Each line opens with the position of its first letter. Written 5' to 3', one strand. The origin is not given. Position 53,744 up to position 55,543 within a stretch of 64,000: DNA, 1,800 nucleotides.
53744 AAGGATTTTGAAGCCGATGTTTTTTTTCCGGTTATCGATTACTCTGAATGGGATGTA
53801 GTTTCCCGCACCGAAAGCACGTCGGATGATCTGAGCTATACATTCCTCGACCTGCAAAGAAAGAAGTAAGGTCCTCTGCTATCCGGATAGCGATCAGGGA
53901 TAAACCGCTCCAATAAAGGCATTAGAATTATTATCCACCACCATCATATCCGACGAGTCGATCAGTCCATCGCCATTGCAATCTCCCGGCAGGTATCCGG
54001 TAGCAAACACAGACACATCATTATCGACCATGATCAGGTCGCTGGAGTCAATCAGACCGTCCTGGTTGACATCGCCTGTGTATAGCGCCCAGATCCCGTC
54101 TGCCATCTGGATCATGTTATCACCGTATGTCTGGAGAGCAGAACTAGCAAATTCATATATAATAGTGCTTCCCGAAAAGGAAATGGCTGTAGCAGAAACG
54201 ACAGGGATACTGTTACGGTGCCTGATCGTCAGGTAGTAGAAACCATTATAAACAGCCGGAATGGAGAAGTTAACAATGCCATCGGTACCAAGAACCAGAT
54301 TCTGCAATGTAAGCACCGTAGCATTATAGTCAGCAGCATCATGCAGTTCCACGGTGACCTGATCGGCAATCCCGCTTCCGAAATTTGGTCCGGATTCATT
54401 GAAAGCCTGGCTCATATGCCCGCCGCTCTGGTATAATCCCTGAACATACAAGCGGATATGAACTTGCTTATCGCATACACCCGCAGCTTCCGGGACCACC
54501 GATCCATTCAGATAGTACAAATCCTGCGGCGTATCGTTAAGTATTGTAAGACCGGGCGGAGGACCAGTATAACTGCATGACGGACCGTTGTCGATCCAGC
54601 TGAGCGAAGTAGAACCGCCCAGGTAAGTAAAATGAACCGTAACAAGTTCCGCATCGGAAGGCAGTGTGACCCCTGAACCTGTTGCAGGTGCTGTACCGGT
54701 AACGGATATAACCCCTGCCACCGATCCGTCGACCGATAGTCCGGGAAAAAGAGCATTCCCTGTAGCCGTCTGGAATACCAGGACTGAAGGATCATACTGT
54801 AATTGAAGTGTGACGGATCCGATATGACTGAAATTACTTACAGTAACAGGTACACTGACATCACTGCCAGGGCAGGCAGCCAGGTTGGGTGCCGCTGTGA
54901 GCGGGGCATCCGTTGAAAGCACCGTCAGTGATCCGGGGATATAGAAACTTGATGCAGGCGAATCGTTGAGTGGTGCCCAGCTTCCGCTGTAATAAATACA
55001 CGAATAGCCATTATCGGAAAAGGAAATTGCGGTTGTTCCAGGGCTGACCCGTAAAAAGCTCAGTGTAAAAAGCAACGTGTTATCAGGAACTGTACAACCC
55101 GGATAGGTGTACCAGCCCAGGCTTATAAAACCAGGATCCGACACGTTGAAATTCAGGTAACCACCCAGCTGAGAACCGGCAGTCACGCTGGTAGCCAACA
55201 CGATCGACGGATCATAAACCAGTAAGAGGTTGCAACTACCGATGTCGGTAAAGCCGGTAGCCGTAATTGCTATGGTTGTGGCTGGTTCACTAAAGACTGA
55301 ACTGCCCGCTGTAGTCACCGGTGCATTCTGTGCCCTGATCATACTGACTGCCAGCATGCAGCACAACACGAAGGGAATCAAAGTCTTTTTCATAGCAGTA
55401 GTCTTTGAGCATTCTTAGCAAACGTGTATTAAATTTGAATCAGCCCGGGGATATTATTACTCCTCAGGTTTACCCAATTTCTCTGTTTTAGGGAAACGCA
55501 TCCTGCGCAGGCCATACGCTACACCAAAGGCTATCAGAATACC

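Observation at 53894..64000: Cluster of at least five co-oriented genes for cohesin-module surface proteins: T9SS-anchored scaffolds plus a dockerin-bearing partner, with no enzymes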

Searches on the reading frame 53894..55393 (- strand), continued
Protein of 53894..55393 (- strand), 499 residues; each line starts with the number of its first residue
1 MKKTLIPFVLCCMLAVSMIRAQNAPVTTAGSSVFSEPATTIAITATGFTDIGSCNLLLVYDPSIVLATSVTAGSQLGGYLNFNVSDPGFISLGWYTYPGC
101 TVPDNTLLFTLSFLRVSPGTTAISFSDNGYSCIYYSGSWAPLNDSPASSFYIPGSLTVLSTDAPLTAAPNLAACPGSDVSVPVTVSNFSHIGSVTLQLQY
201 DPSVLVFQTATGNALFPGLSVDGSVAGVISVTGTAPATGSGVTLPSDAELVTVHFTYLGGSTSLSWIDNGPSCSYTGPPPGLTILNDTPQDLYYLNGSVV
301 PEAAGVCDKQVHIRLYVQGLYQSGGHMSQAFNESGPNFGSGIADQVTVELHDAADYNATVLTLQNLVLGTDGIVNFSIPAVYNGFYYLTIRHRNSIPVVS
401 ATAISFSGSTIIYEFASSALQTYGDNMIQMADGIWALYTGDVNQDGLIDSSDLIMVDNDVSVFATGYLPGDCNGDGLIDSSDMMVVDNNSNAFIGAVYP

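Call 67: list_cluster_members(proteins=[window:53894-55393:-, window:55747-58203:-, window:58258-59979:-, window:60595-63216:-, window:21216-23897:-, window:52176-52970:+])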
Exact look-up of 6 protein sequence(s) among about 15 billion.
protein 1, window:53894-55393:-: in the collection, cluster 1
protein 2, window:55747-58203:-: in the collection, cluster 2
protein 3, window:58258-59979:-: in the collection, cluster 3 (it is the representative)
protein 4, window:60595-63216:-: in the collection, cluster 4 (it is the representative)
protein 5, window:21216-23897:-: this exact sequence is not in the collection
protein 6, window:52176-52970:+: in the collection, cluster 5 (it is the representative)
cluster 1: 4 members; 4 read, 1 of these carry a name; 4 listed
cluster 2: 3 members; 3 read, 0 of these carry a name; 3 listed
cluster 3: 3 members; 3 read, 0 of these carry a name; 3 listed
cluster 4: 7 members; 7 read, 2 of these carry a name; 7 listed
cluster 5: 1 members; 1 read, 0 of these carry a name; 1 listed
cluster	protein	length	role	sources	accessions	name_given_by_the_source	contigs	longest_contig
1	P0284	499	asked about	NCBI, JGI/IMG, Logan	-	-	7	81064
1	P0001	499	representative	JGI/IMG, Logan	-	-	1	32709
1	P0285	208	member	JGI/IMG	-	hypothetical protein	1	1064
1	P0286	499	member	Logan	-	-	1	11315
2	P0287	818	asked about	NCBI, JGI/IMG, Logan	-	-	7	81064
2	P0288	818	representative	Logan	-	-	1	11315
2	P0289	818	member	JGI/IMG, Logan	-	-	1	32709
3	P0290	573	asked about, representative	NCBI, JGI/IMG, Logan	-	-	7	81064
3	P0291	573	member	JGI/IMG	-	-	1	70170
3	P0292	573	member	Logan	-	-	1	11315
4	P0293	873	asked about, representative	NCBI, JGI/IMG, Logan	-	-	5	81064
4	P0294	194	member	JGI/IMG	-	hypothetical protein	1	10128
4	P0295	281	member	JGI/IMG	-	hypothetical protein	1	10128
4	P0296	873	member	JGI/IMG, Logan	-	-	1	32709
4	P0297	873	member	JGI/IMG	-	-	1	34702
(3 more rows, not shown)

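Call 78: find_encoding_contigs(protein=P0025, flank=10000, max_places=2)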
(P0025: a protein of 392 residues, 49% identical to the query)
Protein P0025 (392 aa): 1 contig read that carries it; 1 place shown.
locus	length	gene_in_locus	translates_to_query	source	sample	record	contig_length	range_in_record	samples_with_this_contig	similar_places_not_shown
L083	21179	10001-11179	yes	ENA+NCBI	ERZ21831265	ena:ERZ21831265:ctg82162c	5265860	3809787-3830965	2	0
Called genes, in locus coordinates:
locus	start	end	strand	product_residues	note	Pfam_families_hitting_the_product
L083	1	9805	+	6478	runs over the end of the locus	PF13573:SprB (faint), PF03479:PCC (faint), PF03772:Competence (faint), PF18657:YDG, PF17210:SdrD_B (weak), PF18657:YDG, PF18962:Por_Secre_tail (weak)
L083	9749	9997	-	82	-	-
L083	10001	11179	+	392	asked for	PF00963:Cohesin (faint), PF18962:Por_Secre_tail (weak)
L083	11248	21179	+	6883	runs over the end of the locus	PF00963:Cohesin, PF05155:G2P_X_C (faint), PF02494:HYR (weak)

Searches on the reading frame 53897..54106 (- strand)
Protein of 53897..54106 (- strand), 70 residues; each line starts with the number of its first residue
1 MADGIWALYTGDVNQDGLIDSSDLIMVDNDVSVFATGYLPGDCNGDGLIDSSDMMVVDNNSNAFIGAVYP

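Call 13: search_protein_families(library=pfam, proteins=[window:53897-54106:-], max_evalue=5)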
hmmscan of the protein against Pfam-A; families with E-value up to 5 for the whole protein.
seq(70 aa): 6 families
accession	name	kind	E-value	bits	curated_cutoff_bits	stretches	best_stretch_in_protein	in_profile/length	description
PF00404.24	Dockerin_1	-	4.1e-09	37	22.9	2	40-62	1-23/57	Dockerin type I domain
PF13202.12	EF-hand_5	-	0.00079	19.2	25.9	2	12-25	9-22/25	EF hand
PF00036.39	EF-hand_1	-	0.002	18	25.4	2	12-25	10-23/29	EF hand domain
PF13405.12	EF-hand_6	-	0.011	15.8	25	0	12-25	10-23/30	EF-hand domain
PF13517.12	FG-GAP_3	-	0.086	13.9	26.9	1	3-20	41-58/61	FG-GAP-like repeat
PF13499.12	EF-hand_7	-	0.096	13.5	30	0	12-25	12-25/67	EF-hand domain pair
